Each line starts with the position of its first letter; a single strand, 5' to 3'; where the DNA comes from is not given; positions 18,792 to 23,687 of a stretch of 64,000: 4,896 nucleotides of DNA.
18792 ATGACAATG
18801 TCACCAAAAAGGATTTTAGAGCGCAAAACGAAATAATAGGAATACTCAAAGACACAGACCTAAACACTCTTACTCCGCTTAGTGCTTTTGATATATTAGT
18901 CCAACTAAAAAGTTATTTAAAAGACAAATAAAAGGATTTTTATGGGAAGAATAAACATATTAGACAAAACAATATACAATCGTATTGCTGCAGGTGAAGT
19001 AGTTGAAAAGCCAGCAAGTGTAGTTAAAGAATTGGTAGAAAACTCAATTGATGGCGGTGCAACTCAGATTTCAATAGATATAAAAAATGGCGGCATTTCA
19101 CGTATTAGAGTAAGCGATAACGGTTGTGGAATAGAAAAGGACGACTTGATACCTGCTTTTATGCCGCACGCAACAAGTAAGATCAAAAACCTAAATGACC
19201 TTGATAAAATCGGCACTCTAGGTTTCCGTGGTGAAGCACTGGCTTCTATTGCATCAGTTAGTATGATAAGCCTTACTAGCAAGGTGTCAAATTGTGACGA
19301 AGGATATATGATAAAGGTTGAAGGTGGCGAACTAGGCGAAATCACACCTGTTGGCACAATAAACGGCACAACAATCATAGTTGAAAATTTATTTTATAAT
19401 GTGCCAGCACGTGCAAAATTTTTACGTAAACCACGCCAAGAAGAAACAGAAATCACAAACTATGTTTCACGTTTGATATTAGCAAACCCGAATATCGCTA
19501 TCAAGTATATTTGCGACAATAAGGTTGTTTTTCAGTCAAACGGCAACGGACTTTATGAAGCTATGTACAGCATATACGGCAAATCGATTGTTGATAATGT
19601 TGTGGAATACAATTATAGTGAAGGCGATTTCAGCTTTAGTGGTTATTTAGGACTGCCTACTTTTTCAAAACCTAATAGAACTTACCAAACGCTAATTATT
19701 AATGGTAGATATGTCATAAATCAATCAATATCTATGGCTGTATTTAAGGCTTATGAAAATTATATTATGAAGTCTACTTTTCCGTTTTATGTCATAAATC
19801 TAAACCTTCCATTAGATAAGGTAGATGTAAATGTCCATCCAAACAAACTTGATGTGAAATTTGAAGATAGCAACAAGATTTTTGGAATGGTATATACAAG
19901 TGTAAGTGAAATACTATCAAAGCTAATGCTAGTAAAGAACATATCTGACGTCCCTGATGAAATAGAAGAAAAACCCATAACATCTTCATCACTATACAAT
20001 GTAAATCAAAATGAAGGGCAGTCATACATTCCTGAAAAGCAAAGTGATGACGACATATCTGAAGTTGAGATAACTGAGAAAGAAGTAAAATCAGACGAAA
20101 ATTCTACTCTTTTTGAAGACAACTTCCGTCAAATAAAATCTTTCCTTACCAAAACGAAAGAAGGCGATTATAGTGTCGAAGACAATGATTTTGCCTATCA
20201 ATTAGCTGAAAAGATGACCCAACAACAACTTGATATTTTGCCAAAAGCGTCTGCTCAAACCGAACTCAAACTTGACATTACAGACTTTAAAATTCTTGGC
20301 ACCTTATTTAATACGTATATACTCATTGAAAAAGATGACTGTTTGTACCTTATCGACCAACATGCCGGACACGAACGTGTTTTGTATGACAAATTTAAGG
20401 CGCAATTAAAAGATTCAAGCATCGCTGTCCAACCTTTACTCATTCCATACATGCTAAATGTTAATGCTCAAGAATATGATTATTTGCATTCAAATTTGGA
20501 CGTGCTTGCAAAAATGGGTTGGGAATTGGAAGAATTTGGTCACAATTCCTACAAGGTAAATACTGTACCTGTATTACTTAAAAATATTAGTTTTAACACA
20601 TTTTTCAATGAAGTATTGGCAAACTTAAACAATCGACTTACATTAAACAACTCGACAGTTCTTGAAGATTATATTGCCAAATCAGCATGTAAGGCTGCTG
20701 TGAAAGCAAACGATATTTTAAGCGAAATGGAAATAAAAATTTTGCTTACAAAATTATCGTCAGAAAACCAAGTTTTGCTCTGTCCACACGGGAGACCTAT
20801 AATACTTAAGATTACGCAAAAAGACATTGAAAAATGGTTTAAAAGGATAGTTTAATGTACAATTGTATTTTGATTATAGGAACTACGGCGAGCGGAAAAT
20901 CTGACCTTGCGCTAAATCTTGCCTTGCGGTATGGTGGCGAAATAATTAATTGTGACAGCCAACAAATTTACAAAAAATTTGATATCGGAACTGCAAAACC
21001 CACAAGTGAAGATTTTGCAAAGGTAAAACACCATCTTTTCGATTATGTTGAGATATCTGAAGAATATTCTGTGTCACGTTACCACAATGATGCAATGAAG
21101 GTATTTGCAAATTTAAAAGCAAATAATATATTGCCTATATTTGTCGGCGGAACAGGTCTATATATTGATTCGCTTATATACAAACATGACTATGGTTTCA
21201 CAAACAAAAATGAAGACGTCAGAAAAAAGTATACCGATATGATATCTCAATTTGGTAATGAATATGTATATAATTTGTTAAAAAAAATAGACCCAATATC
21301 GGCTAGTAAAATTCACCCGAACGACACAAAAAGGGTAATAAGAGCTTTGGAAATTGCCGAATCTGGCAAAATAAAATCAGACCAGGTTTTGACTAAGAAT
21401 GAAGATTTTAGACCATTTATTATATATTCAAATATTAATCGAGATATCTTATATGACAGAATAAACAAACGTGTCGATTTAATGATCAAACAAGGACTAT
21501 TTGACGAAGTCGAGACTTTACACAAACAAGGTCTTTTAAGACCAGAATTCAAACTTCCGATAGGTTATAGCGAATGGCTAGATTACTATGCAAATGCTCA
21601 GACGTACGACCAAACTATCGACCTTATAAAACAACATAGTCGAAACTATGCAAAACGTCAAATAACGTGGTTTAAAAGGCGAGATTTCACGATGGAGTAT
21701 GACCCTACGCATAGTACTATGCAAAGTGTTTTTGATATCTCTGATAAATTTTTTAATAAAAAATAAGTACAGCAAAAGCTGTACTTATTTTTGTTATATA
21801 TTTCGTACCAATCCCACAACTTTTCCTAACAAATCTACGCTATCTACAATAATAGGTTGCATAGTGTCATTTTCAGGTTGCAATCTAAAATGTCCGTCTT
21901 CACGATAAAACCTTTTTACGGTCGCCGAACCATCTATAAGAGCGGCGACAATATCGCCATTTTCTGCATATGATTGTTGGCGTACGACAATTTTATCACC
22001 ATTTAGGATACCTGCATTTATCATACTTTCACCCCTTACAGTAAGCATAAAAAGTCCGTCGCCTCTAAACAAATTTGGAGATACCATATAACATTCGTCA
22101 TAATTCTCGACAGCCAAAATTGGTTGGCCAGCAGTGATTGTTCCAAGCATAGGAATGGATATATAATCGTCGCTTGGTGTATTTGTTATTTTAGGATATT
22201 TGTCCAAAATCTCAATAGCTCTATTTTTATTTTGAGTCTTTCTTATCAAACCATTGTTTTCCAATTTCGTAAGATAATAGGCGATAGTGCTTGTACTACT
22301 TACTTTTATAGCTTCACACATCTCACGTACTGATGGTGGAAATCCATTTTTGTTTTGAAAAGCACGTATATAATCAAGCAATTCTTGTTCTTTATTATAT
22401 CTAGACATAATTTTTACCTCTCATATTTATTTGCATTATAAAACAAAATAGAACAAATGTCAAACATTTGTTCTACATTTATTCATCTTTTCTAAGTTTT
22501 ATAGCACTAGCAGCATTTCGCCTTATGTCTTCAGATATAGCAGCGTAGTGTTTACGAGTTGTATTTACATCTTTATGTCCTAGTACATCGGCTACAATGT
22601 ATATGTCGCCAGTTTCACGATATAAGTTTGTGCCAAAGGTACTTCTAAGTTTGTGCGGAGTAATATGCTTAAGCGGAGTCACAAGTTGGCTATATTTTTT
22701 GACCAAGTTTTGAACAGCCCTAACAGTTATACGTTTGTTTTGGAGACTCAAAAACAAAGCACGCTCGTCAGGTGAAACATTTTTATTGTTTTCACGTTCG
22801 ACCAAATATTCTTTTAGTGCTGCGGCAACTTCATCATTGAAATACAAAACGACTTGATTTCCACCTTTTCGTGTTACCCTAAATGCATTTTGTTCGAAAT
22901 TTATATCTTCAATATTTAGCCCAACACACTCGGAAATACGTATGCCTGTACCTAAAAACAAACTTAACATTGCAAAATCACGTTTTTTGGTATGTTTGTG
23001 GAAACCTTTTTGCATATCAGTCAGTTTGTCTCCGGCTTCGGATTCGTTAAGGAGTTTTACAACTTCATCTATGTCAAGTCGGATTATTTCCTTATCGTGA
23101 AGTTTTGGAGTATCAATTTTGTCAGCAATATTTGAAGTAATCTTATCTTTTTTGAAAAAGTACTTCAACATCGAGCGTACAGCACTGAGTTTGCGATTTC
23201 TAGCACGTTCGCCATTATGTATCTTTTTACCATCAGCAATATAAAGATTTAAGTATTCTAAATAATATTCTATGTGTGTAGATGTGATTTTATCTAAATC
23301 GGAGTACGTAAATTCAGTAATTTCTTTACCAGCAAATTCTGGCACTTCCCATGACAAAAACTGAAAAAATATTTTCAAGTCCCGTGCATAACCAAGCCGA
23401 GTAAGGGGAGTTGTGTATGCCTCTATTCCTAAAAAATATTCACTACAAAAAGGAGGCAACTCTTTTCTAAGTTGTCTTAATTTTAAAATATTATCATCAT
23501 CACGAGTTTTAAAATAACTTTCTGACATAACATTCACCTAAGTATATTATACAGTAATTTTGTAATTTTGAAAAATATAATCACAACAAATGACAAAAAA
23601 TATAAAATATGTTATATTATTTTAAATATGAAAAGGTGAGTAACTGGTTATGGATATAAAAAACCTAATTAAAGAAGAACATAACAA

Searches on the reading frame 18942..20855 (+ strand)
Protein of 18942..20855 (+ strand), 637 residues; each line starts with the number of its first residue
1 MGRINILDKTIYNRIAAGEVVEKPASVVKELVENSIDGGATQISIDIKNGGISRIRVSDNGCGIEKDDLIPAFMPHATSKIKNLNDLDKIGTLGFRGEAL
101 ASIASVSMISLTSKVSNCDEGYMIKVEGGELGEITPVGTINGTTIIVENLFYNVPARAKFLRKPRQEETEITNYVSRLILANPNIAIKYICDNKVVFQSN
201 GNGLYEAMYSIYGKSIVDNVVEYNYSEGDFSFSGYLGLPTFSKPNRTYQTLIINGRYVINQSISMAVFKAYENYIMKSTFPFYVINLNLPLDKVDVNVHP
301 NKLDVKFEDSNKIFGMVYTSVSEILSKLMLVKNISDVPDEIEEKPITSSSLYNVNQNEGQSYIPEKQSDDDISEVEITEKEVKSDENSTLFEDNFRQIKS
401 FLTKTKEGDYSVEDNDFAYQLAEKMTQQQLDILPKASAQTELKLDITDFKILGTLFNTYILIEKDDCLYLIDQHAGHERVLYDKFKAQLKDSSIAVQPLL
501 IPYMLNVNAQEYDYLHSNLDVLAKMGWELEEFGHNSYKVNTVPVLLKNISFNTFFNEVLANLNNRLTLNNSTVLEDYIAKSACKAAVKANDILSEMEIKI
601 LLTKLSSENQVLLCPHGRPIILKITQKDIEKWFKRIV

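Call 61: search_protein_families(library=pfam, proteins=[window:18942-20855:+], max_evalue=0.00001)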
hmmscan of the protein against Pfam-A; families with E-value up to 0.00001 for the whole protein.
window:18942-20855:+ (637 aa): 4 families
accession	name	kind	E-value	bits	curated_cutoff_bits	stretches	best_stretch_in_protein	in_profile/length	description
PF08676.16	MutL_C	-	5.2e-37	127.1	25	1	452-592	1-141/142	MutL C terminal dimerisation domain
PF01119.25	DNA_mis_repair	-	1.3e-33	115.5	26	1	209-325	2-118/119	DNA mismatch repair protein, C-terminal domain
PF13589.12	HATPase_c_3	-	6.7e-13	49.3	25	1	25-117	4-96/137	Histidine kinase-, DNA gyrase B-, and HSP90-like ATPase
PF02518.31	HATPase_c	-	6.9e-08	33.3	26.4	1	25-78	7-63/111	Histidine kinase-, DNA gyrase B-, and HSP90-like ATPase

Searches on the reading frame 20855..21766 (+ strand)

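Call 61: search_protein_families(library=pfam, proteins=[window:20855-21766:+], max_evalue=0.00001)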
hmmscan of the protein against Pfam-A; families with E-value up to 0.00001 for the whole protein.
window:20855-21766:+ (303 aa): 2 families
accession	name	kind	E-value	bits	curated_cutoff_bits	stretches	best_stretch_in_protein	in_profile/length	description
PF01715.23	IPPT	-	4.1e-75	253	23.6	1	37-275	1-242/243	IPP transferase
PF01745.22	IPT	-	1e-07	32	20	1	5-68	4-67/233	Isopentenyl transferase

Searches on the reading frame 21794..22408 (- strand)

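Call 60: search_protein_families(library=pfam, proteins=[window:21794-22408:-], max_evalue=0.001)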
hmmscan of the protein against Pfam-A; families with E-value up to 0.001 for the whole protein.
window:21794-22408:- (204 aa): 2 families
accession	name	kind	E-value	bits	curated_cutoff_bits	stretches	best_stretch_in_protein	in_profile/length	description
PF00717.28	Peptidase_S24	-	1.3e-33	115.6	23.3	1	86-198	1-116/116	Peptidase S24-like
PF01726.22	LexA_DNA_bind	-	1.6e-14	53.9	23.7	1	7-64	8-65/65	LexA DNA binding domain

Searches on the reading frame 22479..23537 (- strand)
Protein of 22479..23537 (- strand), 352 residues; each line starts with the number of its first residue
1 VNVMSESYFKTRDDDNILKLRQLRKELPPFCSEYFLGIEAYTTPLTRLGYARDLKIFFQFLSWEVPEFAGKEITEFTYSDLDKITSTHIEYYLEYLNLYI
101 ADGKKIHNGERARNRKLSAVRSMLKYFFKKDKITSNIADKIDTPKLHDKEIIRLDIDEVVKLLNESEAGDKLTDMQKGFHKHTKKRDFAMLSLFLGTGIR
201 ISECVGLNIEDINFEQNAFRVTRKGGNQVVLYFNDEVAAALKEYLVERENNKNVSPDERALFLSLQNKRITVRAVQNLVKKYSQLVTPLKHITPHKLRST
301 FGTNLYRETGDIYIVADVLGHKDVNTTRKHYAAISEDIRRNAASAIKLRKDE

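Call 60: search_protein_families(library=pfam, proteins=[window:22479-23537:-], max_evalue=0.001)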
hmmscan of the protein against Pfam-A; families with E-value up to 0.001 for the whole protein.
window:22479-23537:- (352 aa): 2 families
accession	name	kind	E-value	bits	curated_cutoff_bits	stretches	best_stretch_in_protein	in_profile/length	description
PF00589.27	Phage_integrase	-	4e-35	121.6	27.1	1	154-335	3-169/172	Phage integrase family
PF02899.23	Phage_int_SAM_1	-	0.00075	20.2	22.3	0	42-126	14-78/83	Phage integrase, N-terminal SAM-like domain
